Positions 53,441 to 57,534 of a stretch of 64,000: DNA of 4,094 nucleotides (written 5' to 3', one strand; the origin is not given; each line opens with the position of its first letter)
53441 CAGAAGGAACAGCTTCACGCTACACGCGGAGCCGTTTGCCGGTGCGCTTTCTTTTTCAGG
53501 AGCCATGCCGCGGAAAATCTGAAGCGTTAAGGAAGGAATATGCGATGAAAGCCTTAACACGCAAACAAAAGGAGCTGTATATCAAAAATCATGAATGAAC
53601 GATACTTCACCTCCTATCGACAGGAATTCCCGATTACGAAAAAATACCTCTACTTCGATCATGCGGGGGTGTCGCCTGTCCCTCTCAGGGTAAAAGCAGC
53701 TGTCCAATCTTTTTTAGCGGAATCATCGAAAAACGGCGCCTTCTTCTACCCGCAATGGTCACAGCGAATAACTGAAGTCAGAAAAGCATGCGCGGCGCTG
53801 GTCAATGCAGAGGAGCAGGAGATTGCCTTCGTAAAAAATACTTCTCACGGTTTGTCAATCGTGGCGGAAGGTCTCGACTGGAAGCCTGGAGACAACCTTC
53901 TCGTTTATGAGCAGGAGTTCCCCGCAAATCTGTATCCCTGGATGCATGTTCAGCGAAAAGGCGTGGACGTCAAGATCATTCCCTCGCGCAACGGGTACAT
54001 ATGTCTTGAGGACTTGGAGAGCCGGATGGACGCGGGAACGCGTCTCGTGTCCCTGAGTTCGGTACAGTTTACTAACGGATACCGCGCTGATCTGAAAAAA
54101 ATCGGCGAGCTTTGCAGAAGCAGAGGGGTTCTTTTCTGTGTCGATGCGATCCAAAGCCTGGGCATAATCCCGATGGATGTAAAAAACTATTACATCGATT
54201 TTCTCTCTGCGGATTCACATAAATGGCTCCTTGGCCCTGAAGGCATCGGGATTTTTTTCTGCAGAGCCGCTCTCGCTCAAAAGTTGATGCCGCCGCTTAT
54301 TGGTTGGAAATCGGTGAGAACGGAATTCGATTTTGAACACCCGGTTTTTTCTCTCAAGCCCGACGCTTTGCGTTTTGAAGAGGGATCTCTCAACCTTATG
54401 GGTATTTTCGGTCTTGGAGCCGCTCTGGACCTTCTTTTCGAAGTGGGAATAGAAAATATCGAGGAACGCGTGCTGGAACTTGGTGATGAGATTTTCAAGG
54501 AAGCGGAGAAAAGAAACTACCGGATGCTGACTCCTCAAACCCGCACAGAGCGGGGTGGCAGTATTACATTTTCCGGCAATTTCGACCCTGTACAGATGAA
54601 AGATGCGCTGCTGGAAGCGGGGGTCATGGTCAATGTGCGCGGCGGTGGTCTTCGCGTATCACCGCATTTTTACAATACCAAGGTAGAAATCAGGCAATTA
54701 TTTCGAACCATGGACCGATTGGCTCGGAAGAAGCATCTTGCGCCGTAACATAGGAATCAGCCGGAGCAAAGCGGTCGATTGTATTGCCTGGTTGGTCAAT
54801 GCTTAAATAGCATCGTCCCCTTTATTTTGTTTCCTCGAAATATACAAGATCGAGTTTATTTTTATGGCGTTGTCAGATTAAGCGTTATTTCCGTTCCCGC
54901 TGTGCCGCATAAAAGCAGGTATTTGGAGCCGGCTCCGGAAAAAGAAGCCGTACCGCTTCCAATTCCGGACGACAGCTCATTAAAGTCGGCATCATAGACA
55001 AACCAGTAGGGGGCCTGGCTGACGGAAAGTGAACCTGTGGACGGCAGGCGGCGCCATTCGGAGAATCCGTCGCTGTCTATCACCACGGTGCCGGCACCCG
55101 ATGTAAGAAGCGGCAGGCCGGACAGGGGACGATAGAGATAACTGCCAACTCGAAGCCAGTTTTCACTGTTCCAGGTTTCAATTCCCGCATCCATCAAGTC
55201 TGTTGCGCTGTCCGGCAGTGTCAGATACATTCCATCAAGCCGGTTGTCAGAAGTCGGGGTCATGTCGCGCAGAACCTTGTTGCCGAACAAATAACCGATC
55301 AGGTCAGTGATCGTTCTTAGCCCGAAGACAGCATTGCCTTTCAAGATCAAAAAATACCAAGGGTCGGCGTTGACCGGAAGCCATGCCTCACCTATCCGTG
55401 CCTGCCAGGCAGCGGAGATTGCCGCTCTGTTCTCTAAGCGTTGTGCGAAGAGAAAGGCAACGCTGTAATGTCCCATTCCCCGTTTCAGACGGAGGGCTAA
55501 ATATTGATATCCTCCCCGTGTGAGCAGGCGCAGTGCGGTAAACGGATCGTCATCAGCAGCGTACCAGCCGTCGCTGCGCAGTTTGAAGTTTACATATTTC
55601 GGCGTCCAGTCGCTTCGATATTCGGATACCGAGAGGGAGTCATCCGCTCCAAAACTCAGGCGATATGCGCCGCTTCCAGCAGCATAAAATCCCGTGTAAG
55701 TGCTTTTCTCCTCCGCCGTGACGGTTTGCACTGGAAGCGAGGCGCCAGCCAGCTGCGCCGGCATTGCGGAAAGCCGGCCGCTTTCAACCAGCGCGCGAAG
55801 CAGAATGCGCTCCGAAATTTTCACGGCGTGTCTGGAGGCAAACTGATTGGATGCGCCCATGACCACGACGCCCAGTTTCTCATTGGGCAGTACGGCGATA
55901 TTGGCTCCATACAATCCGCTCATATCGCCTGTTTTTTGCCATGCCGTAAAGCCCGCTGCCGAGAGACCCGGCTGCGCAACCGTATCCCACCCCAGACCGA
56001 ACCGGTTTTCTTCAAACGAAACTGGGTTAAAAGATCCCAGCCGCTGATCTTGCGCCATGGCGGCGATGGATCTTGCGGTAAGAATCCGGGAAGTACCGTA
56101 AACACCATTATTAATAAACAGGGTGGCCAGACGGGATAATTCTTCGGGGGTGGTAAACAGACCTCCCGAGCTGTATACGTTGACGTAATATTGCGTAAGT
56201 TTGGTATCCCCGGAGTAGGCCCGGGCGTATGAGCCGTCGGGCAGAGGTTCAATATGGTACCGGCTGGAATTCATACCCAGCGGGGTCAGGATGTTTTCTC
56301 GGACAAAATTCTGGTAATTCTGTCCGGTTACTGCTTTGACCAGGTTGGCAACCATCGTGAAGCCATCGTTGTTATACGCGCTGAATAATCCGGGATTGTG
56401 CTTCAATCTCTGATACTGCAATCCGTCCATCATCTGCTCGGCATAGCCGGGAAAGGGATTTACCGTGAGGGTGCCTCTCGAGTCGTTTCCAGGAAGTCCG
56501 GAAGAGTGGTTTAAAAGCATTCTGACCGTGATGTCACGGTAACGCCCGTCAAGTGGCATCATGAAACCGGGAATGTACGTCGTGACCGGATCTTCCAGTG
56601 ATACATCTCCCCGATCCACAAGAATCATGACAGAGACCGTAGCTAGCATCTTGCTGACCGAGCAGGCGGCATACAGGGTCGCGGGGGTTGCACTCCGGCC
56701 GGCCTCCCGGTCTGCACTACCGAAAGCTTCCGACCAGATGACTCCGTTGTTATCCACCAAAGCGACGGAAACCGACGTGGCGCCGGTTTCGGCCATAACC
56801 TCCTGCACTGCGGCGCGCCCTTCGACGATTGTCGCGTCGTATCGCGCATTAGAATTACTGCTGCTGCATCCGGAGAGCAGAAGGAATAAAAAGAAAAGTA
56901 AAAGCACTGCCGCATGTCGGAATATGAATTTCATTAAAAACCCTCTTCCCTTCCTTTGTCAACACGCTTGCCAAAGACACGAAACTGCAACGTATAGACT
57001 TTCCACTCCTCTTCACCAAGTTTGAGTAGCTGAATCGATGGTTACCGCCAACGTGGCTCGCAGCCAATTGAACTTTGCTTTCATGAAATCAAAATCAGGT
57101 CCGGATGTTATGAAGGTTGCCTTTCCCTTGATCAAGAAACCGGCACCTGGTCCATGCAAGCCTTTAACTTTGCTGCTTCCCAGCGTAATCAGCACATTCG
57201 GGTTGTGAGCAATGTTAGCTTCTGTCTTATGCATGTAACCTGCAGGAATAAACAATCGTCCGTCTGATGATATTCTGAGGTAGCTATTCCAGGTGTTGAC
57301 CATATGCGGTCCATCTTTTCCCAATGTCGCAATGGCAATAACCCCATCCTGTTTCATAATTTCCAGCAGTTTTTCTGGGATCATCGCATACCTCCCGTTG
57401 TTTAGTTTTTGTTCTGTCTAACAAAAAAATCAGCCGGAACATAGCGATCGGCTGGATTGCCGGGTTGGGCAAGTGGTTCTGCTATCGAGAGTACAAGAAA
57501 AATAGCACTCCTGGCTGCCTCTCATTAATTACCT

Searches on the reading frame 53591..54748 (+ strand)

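Call 89: search_protein_families(library=pfam, proteins=[window:53591-54748:+], max_evalue=0.001)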
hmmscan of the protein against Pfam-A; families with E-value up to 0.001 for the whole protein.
window:53591-54748:+ (385 aa): 2 families
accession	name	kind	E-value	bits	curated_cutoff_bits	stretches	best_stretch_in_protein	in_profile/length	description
PF00266.25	Aminotran_5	-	3.2e-60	204.5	21.5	1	21-357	2-342/371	Aminotransferase class-V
PF22580.2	KYNU_C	-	0.00023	21.5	27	1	295-372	6-88/90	Kynureninase C-terminal domain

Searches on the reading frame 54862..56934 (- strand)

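Call 89: search_protein_families(library=pfam, proteins=[window:54862-56934:-], max_evalue=0.001)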
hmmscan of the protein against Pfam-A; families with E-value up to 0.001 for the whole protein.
window:54862-56934:- (690 aa): 1 family
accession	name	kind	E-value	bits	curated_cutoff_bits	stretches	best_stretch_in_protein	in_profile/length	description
PF00144.29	Beta-lactamase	-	6e-61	206.9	27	1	41-369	3-317/329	Beta-lactamase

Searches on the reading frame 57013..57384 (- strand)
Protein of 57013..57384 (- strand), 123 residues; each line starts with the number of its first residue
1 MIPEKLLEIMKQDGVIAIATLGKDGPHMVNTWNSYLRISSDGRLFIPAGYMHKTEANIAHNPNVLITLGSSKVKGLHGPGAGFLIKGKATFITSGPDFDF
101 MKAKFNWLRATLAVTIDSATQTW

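Call 89: search_protein_families(library=pfam, proteins=[window:57013-57384:-], max_evalue=0.001)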
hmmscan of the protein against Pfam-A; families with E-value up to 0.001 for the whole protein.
window:57013-57384:- (123 aa): 1 family
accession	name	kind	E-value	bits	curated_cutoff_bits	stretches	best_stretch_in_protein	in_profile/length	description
PF01243.27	PNPOx_N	-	9e-12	45.9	28.1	1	2-101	1-85/120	Pyridoxamine 5'-phosphate oxidase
